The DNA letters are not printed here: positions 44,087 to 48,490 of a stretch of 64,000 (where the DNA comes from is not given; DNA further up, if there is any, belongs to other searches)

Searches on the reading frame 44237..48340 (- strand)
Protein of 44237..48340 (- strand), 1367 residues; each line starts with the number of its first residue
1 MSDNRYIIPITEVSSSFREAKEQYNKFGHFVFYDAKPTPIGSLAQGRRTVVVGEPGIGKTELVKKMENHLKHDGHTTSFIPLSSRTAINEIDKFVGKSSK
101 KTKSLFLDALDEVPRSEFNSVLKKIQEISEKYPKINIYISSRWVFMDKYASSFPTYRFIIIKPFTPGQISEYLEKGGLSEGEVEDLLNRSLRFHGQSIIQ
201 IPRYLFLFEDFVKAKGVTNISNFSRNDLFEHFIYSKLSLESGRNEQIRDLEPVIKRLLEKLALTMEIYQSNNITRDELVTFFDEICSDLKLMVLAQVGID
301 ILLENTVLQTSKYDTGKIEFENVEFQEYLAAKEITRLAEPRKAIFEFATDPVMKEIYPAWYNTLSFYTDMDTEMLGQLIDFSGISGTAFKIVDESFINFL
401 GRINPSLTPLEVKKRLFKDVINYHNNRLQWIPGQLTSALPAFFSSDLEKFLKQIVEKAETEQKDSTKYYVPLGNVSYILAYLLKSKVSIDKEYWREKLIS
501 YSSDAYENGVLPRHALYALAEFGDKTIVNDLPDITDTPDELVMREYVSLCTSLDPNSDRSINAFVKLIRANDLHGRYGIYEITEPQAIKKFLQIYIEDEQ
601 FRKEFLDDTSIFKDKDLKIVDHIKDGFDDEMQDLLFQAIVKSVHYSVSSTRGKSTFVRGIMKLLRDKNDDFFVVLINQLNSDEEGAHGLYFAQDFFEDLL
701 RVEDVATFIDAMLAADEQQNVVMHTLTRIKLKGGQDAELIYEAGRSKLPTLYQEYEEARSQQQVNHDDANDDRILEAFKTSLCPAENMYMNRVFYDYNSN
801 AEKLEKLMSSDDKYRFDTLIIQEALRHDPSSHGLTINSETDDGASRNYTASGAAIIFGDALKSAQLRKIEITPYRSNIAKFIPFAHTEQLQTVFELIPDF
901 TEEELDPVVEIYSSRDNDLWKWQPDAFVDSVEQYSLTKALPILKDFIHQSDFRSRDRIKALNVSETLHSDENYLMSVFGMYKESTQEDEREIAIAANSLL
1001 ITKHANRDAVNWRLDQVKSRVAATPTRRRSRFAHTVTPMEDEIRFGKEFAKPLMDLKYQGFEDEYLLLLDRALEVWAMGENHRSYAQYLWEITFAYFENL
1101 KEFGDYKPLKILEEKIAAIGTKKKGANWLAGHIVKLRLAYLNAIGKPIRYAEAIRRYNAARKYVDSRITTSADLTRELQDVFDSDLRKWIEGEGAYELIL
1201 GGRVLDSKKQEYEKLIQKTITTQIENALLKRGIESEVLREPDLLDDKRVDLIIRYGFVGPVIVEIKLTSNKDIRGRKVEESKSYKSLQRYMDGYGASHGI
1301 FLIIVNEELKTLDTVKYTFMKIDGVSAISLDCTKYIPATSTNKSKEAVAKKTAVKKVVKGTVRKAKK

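Call 30: search_protein_families(library=pfam, proteins=[window:44237-48340:-], max_evalue=0.001)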
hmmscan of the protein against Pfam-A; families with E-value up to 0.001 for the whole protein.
window:44237-48340:- (1367 aa): 7 families
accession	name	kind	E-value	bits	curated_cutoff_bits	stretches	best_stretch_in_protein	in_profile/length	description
PF12775.13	AAA_7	-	6.6e-06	26.2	25.8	1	44-104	31-92/181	P-loop containing dynein motor region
PF24883.2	NPHP3_N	-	1.1e-05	26.1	24.8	0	98-142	121-164/164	Nephrocystin 3, N-terminal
PF07693.20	KAP_NTPase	-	8.3e-05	22.4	20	0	52-148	26-112/293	KAP family P-loop domain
PF01637.24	ATPase_2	-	0.00015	22.1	33.2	0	49-127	23-96/225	ATPase domain predominantly from Archaea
PF05729.18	NACHT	-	0.00022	21.5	26.7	0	48-74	2-28/167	NACHT domain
PF13401.12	AAA_22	-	0.00038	21.2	27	0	49-96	8-55/130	AAA domain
PF20720.3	nSTAND3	-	0.00045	20.4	27.2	0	45-134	16-104/155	Novel STAND NTPase 3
